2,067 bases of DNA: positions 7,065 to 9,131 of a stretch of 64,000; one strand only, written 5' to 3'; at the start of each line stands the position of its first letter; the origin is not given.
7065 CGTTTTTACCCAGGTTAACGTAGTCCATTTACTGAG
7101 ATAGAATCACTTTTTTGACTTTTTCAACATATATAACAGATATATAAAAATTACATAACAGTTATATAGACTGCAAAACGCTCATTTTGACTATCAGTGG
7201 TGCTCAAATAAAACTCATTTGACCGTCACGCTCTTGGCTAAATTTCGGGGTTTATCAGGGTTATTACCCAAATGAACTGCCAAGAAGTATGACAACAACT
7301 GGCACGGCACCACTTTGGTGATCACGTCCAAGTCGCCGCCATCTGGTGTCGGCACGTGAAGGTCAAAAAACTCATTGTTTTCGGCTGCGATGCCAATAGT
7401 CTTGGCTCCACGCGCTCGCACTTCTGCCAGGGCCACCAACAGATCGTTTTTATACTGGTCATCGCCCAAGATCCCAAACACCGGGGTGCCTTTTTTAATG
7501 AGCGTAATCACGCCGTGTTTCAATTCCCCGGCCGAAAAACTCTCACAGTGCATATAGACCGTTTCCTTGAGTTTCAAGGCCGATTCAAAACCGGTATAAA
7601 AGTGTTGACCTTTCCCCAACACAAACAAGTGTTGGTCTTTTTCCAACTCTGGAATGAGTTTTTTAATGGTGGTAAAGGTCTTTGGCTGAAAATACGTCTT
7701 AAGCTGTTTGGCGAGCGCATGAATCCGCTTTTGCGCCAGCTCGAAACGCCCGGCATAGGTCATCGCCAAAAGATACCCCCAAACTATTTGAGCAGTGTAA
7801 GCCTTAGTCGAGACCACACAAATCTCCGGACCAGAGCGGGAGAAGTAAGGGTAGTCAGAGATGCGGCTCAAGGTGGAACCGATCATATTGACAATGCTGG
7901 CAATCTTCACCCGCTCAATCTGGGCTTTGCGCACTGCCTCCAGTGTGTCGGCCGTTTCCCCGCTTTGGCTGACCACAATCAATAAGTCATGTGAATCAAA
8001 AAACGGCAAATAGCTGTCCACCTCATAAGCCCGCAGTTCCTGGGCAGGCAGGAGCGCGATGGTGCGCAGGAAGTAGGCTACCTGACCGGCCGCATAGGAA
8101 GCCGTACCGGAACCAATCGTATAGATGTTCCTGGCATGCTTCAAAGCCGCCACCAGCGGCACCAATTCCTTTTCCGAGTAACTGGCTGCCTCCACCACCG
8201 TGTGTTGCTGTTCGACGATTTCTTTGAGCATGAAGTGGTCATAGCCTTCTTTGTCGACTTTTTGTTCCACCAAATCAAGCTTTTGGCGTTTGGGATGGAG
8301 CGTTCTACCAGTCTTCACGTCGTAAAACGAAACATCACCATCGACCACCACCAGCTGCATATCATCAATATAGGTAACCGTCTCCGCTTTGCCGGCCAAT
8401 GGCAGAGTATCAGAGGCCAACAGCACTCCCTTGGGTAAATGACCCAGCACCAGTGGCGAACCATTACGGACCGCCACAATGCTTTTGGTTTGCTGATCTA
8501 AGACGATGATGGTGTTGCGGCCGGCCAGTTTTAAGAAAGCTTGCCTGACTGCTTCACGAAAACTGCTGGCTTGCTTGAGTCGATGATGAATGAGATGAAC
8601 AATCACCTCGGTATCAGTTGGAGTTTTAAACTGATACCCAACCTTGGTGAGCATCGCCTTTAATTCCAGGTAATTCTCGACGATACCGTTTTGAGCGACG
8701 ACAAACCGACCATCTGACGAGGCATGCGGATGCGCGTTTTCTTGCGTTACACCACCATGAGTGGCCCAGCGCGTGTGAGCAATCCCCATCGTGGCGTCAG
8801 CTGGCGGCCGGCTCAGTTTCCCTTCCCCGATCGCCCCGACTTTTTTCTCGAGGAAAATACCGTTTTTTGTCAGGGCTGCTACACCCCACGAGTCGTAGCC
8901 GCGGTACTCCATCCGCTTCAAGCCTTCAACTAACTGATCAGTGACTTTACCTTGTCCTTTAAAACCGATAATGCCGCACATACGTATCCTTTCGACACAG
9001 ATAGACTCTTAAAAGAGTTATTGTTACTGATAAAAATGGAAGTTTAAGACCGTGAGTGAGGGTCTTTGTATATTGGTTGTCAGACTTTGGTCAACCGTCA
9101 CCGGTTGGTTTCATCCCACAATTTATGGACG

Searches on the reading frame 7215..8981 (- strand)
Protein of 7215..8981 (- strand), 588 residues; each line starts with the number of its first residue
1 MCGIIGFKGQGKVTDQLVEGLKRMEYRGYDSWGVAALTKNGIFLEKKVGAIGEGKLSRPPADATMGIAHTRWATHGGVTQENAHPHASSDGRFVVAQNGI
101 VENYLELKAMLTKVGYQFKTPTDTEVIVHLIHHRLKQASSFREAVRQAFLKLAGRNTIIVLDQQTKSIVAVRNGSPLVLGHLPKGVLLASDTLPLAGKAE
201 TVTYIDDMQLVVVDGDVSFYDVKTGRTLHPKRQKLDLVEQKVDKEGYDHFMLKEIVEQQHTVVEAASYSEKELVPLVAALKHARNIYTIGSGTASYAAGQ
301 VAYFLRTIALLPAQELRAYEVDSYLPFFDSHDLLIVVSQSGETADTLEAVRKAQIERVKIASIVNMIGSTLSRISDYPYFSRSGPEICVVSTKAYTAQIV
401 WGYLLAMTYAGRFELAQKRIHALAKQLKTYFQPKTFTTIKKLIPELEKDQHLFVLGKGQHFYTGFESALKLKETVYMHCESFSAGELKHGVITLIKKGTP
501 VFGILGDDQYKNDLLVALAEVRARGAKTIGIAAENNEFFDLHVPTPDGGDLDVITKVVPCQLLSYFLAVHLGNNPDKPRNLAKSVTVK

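Call 5: search_protein_families(library=ncbifam, proteins=[window:7215-8981:-])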
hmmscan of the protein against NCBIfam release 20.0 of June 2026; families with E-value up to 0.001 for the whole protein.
window:7215-8981:- (588 aa): 19 families
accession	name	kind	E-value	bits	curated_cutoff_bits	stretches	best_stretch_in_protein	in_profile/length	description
NF001484.0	PRK00331.1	subfamily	2.2e-169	564.7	381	1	1-587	1-600/601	isomerizing glutamine--fructose-6-phosphate transaminase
TIGR01135.1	glmS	equivalog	8.9e-160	533.1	418.05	1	2-587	1-606/607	glutamine--fructose-6-phosphate transaminase (isomerizing)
NF041128.1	glucosaP_deam_GlmD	equivalog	5.1e-25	88.4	580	1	252-585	4-321/323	glucosamine-6-phosphate deaminase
NF046059.1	NagB_SO3506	equivalog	5.9e-25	88.3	430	1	251-583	4-325/330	glucosamine-6-phosphate deaminase NagB-II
TIGR01134.1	purF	equivalog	6.9e-25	88.3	350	1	2-212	1-216/432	amidophosphoribosyltransferase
TIGR01536.1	asn_synth_AEB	equivalog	1.2e-10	41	267.1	1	2-173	1-141/517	asparagine synthase (glutamine-hydrolyzing)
TIGR03127.2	RuMP_HxlB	equivalog_domain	2.1e-10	40.8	160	1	253-376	2-118/178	6-phospho-3-hexuloisomerase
NF041755.1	RuMP_HxlAB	equivalog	5.6e-10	38.7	500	1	236-377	208-335/391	bifunctional 3-hexulose-6-phosphate synthase/6-phospho-3-hexuloisomerase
NF006949.0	PRK09431.1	equivalog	9.5e-10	37.6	499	1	64-203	43-173/554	asparagine synthase B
NF040776.2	AlsR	equivalog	1.2e-08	34.2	400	1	327-400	173-244/279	transcriptional repressor AlsR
TIGR03108.1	eps_aminotran_1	hypoth_equivalog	1.5e-07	30.5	816.9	1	81-188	58-158/628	XrtA/PEP-CTERM system amidotransferase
TIGR03104.1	trio_amidotrans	equivalog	2.3e-06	26.1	570.1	1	78-206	55-176/589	N-acetylglutaminylglutamine amidotransferase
NF008458.0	PRK11337.1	equivalog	9e-06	24.9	378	1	329-383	187-241/293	MurR/RpiR family transcriptional regulator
NF008481.0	PRK11382.1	equivalog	1.1e-05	24.8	430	1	457-580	216-333/340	fructoselysine 6-phosphate deglycase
NF003915.0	PRK05441.1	subfamily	3.5e-05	23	168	1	329-398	130-201/300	N-acetylmuramic acid 6-phosphate etherase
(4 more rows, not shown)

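Call 6: find_related_loci(query=window:7215-8981:-, collection=genome_contigs, flank=3000)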
Query window:7215-8981:- (588 aa) in genome_contigs; peptide patterns used: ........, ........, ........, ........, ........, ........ (x = any residue, [..] = any of these).
518 stretches matched a pattern; 464 encode a relative of the query (tblastn E <= 1e-3); the best 80 are kept; 80 distinct loci.
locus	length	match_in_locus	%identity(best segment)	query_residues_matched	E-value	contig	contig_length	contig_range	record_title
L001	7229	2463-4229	70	1-588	0e+0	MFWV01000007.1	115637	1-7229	MAG: Candidatus Pacebacteria bacterium RIFOXYA1_FULL_38_18 rifoxya1_full_scaffold_29, whole genome shotgun sequence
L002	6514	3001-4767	57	1-588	0e+0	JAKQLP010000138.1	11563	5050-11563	MAG: bacterium isolate USDV_maxbin.197 k141_854725, whole genome shotgun sequence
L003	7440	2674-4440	57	1-588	0e+0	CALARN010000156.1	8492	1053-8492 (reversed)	MAG TPA_asm: uncultured bacterium isolate SRR3330211_bin.134_CONCOCT_v1.1_MAG genome assembly, contig: ERZ724082.6927, w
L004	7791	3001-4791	56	1-588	0e+0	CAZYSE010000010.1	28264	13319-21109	MAG TPA_asm: uncultured Candidatus Saccharibacteria bacterium isolate SRP286056_co1_293 genome assembly, contig: NODE_18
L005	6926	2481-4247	54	1-588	0e+0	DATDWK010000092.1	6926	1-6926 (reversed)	MAG TPA_asm: Candidatus Dojkabacteria bacterium isolate SMAG_U8108 k141_732619, whole genome shotgun sequence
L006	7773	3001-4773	55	1-588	0e+0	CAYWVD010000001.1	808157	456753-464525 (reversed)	MAG TPA_asm: uncultured Candidatus Saccharibacteria bacterium isolate SRP278314_co2_217 genome assembly, contig: NODE_1_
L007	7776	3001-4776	55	1-588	0e+0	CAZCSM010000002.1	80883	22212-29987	MAG TPA_asm: uncultured Candidatus Saccharibacteria bacterium isolate SRP192927_co10_24 genome assembly, contig: NODE_95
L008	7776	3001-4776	54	1-588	0e+0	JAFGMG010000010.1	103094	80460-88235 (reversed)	MAG: Candidatus Dojkabacteria bacterium isolate Zod_Metabat.46 k87_6102734, whole genome shotgun sequence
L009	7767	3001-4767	53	1-588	0e+0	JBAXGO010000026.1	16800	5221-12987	MAG: bacterium isolate ELA299 MAG299_26, whole genome shotgun sequence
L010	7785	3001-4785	51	1-588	0e+0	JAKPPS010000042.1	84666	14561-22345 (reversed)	MAG: bacterium isolate JPNA_maxbin.143 k141_1256169, whole genome shotgun sequence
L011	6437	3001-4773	50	1-588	0e+0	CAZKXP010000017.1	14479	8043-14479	MAG TPA_asm: uncultured Candidatus Saccharibacteria bacterium isolate binchicken_co117_335 genome assembly, contig: NODE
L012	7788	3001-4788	51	1-588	0e+0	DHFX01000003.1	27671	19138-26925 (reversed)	MAG TPA_asm: Candidatus Dojkabacteria bacterium UBA4813 UBA4813_contig_69697, whole genome shotgun sequence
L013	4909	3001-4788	50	1-588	0e+0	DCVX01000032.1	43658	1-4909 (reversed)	MAG TPA_asm: Candidatus Dojkabacteria bacterium UBA2177 UBA2177_contig_7828, whole genome shotgun sequence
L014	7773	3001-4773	50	1-588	0e+0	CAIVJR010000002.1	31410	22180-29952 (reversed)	uncultured bacterium isolate Loclat_bin-19700 genome assembly, contig: bin-19700:02/10, whole genome shotgun sequence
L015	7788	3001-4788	49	1-588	0e+0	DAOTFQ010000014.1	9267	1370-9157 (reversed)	MAG TPA_asm: Candidatus Dojkabacteria bacterium isolate AMR_MDS_3099 NODE_8888_length_9267_cov_4.250651, whole genome sh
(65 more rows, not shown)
